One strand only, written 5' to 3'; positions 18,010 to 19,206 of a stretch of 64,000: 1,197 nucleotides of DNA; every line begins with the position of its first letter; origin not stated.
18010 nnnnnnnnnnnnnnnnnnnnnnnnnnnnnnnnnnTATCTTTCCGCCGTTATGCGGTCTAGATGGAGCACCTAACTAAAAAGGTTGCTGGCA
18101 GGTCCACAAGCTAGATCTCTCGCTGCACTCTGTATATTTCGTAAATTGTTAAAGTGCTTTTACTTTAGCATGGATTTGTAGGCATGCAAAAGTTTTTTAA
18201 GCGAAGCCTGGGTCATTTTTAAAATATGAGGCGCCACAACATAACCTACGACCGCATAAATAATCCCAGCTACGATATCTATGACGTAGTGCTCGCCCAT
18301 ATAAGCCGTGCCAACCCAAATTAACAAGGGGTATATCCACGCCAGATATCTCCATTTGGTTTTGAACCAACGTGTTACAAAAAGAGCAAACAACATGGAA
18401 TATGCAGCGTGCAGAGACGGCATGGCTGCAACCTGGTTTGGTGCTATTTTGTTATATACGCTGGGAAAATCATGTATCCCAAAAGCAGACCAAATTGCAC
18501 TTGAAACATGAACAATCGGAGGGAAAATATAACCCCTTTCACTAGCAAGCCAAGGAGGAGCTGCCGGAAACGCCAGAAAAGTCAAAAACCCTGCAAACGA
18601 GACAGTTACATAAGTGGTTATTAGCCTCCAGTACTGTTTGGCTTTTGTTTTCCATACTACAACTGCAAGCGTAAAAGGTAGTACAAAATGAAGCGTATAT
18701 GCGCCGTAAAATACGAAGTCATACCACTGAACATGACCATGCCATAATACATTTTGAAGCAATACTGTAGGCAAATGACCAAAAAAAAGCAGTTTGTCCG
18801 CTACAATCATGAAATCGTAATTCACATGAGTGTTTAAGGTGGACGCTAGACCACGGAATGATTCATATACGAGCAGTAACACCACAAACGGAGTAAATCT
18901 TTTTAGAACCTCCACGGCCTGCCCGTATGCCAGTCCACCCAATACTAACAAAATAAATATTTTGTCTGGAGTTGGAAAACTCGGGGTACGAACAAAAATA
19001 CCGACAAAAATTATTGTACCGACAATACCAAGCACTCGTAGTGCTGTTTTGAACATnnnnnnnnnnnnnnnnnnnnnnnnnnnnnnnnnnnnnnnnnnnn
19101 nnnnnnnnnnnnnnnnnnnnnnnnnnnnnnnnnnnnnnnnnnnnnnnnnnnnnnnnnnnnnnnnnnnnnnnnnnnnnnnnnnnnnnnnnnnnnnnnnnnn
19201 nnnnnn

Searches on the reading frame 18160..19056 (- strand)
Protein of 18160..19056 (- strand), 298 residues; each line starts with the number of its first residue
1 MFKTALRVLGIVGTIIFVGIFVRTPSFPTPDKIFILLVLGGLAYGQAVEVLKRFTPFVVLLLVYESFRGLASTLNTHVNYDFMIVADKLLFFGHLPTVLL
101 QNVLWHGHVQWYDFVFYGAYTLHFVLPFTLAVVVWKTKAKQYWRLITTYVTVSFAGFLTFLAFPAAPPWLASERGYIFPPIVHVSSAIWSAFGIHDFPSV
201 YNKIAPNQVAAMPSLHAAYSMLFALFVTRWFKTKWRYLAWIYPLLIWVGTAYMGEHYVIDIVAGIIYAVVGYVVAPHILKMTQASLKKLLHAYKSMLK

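Call 6: search_protein_families(library=pfam, proteins=[window:18160-19056:-], max_evalue=0.1)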
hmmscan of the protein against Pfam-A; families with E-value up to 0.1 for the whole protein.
window:18160-19056:- (298 aa): 3 families
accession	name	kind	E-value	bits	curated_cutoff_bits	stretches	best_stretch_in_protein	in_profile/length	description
PF14378.12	PAP2_3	-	1.7e-31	110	27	1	87-273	7-189/190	PAP2 superfamily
PF01569.27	PAP2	-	2.3e-08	34.3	27.2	1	156-279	17-125/130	PAP2 superfamily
PF14360.12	PAP2_C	-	0.00034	21.5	27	1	214-272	8-69/74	PAP2 superfamily C-terminal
